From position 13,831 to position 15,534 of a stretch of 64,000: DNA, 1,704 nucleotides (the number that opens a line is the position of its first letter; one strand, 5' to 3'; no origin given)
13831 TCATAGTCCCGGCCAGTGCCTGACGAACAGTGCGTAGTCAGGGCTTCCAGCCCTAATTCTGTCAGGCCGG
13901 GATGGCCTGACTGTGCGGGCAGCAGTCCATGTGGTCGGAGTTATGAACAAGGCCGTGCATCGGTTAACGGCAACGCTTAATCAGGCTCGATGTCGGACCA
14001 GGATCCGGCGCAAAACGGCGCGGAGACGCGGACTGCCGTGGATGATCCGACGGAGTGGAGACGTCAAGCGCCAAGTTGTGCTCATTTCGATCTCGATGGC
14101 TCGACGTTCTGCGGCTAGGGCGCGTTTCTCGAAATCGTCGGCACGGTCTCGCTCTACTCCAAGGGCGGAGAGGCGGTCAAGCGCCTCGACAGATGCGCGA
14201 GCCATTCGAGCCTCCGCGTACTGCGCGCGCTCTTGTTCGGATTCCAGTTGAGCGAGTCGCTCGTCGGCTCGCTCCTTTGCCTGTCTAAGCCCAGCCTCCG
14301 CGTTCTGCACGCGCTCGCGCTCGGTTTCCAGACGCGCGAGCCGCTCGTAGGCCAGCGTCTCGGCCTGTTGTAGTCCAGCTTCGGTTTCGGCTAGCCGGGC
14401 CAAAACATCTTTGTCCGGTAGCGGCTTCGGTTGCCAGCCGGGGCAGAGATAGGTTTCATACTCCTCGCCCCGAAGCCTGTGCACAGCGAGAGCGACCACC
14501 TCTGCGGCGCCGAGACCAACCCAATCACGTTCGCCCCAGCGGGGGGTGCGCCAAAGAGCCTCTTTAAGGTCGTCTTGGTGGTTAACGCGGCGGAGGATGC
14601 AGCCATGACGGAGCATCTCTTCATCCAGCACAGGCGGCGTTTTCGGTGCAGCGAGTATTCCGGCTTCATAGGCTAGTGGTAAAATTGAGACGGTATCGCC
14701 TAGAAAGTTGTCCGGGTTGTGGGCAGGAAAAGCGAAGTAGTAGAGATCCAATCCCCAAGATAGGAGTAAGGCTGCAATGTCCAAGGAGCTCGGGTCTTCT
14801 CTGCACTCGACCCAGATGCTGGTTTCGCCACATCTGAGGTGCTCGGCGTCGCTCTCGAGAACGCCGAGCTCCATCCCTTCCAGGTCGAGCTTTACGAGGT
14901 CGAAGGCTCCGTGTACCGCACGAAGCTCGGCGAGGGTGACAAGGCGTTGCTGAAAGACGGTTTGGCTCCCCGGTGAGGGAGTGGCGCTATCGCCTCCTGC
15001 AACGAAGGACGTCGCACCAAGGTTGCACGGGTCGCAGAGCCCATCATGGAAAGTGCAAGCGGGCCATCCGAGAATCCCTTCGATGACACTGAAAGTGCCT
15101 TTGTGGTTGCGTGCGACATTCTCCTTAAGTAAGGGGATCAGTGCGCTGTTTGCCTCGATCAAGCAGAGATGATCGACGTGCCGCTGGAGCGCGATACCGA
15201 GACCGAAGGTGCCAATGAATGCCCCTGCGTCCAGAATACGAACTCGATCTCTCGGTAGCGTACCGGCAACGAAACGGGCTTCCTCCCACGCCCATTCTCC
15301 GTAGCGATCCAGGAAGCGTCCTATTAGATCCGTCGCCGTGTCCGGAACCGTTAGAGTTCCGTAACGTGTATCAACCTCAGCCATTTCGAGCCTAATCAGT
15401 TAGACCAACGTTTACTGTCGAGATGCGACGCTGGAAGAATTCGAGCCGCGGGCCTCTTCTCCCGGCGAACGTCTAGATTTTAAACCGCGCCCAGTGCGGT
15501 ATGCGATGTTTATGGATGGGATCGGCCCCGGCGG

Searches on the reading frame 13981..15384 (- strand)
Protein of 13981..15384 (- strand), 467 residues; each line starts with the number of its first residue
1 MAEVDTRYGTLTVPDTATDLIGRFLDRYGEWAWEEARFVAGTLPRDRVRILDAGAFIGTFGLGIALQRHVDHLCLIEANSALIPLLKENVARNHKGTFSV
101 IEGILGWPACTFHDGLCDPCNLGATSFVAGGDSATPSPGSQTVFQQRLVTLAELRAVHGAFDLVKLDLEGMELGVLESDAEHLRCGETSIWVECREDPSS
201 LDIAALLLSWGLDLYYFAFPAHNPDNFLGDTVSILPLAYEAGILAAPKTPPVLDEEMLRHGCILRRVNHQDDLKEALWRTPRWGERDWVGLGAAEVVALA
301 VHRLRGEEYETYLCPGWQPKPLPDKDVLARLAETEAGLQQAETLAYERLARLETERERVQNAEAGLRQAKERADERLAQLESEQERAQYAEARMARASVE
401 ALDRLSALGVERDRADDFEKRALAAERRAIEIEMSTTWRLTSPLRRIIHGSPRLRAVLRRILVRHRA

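Call 9: search_protein_families(library=pfam, proteins=[window:13981-15384:-], max_evalue=0.001)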
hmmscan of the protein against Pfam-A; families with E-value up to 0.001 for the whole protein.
window:13981-15384:- (467 aa): 1 family
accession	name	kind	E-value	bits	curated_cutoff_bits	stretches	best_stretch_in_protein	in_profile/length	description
PF05050.19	Methyltransf_21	-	0.00024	21.7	22.7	1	77-184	30-137/173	Methyltransferase FkbM domain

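Call 11: search_protein_families(library=pfam, proteins=[window:13981-15384:-], max_evalue=10)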
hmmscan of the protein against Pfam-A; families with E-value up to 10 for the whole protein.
window:13981-15384:- (467 aa): 4 families
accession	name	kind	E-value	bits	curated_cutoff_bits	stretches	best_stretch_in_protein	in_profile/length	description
PF05050.19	Methyltransf_21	-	0.00024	21.7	22.7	1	77-184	30-137/173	Methyltransferase FkbM domain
PF10368.14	YkyA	-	0.25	11.5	28.8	1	334-394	52-110/186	Putative cell-wall binding lipoprotein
PF08664.15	YcbB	-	0.62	10.6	27.4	1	364-420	41-99/136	YcbB domain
PF16471.10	JIP_LZII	-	1.5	9.5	30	1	347-383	33-69/71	JNK-interacting protein leucine zipper II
